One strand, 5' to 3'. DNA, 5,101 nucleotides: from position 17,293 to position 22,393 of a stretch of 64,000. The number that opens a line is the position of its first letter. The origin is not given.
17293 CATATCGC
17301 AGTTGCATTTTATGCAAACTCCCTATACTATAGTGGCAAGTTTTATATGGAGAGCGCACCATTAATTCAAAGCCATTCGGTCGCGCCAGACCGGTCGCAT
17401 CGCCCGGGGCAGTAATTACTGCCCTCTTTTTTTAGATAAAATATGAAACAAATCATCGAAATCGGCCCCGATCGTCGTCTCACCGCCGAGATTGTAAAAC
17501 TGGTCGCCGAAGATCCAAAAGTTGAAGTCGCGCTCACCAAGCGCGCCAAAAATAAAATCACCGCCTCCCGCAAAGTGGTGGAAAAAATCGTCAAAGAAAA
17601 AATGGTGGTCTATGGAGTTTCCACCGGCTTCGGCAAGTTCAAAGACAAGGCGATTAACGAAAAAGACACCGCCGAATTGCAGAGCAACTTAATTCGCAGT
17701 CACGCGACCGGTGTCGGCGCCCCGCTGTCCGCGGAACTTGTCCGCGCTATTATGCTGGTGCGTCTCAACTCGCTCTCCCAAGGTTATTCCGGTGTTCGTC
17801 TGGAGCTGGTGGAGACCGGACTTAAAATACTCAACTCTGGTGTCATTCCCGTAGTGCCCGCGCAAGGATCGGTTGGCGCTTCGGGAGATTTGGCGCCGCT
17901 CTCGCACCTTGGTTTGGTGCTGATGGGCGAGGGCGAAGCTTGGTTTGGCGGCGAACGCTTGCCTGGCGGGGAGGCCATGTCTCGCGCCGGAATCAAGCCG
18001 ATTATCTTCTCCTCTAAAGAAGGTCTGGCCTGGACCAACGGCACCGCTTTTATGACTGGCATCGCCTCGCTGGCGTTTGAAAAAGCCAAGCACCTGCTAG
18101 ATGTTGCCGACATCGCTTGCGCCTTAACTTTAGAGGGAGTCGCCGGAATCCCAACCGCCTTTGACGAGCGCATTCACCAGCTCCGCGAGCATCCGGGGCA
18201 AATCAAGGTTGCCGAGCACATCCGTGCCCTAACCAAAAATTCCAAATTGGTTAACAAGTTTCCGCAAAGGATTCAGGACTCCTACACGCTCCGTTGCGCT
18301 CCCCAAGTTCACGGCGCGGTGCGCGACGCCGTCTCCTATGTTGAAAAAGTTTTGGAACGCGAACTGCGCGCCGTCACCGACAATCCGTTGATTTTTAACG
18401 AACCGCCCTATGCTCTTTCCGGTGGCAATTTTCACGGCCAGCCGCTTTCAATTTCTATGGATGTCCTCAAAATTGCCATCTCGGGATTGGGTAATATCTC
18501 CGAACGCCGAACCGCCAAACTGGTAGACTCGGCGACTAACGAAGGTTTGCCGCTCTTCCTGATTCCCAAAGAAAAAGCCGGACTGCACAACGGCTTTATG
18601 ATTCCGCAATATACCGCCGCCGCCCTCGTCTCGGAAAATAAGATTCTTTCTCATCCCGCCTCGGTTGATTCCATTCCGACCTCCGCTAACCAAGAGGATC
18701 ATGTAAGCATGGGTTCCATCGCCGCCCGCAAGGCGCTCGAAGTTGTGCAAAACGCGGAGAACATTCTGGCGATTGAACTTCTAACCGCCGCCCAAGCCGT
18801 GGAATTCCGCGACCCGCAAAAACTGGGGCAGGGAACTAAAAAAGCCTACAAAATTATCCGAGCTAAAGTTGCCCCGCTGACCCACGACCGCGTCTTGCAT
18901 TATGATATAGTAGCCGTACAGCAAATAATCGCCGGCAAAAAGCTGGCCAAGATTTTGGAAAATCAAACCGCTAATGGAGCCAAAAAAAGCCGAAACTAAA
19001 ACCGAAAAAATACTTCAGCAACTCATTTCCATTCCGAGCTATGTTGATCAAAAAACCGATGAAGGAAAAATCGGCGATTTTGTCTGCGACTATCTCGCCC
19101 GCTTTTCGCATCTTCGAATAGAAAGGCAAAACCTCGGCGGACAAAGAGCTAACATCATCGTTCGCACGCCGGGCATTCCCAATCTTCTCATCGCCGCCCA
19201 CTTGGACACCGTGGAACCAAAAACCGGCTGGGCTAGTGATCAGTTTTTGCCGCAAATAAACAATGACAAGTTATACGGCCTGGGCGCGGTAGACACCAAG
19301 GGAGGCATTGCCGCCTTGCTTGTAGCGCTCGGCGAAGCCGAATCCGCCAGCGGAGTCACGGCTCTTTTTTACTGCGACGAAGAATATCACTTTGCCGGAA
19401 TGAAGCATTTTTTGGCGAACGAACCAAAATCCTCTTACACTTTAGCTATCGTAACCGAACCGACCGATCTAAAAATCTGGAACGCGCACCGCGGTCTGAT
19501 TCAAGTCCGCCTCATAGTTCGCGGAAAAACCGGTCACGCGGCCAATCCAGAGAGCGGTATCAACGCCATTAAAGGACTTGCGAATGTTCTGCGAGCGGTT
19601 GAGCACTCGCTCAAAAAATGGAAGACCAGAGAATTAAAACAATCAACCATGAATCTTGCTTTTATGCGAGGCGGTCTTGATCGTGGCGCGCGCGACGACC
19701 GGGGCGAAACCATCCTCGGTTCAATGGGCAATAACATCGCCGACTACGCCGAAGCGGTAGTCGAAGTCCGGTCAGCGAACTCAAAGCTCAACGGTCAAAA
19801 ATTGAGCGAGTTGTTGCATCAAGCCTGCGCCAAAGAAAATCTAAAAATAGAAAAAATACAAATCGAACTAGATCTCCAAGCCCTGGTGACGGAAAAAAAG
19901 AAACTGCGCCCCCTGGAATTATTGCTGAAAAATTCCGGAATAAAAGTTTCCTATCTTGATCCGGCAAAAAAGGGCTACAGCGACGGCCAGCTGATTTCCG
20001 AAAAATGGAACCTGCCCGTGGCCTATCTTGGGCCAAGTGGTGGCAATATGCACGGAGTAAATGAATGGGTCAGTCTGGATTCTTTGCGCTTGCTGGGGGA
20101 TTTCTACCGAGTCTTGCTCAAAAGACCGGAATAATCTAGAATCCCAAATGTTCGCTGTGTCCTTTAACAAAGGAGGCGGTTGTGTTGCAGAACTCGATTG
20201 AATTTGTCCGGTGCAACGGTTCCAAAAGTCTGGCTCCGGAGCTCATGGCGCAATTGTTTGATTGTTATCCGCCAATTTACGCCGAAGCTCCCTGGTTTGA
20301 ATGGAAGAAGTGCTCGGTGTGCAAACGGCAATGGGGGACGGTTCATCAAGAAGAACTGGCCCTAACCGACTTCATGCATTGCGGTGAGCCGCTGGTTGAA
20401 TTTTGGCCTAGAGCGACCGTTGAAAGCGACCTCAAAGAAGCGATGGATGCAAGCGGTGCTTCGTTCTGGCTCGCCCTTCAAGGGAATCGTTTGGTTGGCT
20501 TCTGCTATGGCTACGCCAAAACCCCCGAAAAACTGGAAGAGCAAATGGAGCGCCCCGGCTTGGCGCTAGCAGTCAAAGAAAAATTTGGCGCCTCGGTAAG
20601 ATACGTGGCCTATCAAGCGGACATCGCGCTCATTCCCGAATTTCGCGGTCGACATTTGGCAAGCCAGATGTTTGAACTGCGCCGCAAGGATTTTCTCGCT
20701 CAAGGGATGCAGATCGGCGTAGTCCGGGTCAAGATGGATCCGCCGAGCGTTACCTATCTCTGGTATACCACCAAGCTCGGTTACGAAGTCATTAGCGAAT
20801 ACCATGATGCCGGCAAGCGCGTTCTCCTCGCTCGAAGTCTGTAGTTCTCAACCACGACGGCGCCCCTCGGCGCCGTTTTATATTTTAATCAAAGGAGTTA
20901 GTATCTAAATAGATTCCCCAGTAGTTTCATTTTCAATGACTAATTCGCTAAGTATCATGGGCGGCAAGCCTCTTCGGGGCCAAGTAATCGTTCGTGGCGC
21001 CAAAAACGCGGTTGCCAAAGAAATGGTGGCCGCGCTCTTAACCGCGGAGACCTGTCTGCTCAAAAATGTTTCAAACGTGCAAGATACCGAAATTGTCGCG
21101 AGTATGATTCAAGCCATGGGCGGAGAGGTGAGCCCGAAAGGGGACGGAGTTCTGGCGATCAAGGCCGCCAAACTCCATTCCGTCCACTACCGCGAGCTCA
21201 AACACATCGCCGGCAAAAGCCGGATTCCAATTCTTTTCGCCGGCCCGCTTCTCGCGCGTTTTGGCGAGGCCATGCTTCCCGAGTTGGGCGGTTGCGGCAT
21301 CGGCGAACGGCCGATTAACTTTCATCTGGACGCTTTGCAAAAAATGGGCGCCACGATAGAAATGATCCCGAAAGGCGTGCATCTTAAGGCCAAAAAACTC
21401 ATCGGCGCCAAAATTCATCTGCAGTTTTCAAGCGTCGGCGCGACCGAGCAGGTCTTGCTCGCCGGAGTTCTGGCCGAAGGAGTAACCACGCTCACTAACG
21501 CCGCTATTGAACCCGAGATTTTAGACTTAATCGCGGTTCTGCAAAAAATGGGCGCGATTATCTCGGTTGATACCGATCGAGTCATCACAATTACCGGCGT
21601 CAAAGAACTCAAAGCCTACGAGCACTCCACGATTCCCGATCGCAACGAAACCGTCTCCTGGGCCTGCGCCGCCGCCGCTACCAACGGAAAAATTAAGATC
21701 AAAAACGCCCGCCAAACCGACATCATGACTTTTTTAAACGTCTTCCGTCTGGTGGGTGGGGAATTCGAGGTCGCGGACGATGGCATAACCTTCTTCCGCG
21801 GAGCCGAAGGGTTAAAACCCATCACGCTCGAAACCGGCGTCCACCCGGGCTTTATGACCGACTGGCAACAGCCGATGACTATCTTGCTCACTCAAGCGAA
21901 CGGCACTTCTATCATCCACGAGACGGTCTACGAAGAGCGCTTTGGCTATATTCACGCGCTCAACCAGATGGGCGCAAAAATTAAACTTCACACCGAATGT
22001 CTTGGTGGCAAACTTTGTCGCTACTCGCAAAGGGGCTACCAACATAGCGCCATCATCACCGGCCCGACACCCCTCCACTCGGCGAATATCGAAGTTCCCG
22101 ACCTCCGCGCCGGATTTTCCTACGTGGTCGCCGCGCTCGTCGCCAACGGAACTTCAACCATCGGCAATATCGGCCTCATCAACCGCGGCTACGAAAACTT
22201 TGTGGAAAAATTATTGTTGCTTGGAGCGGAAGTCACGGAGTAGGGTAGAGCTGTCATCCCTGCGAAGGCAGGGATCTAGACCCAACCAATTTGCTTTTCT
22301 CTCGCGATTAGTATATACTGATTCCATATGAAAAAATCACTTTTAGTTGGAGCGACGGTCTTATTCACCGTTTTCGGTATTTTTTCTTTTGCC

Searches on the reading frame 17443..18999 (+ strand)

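Call 94: search_protein_families(library=pfam, proteins=[window:17443-18999:+], max_evalue=0.0001)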
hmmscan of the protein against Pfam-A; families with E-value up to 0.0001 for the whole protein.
window:17443-18999:+ (518 aa): 1 family
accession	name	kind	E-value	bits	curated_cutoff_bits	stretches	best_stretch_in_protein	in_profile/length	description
PF00221.24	Lyase_aromatic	-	2.3e-196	653.5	27.3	1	13-473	1-465/466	Aromatic amino acid lyase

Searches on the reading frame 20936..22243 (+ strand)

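Call 94: search_protein_families(library=pfam, proteins=[window:20936-22243:+], max_evalue=0.0001)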
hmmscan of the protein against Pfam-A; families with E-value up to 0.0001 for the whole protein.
window:20936-22243:+ (435 aa): 1 family
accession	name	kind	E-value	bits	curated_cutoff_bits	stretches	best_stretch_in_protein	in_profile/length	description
PF00275.25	EPSP_synthase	-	4.8e-70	236.8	22.8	1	9-426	3-417/417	EPSP synthase (3-phosphoshikimate 1-carboxyvinyltransferase)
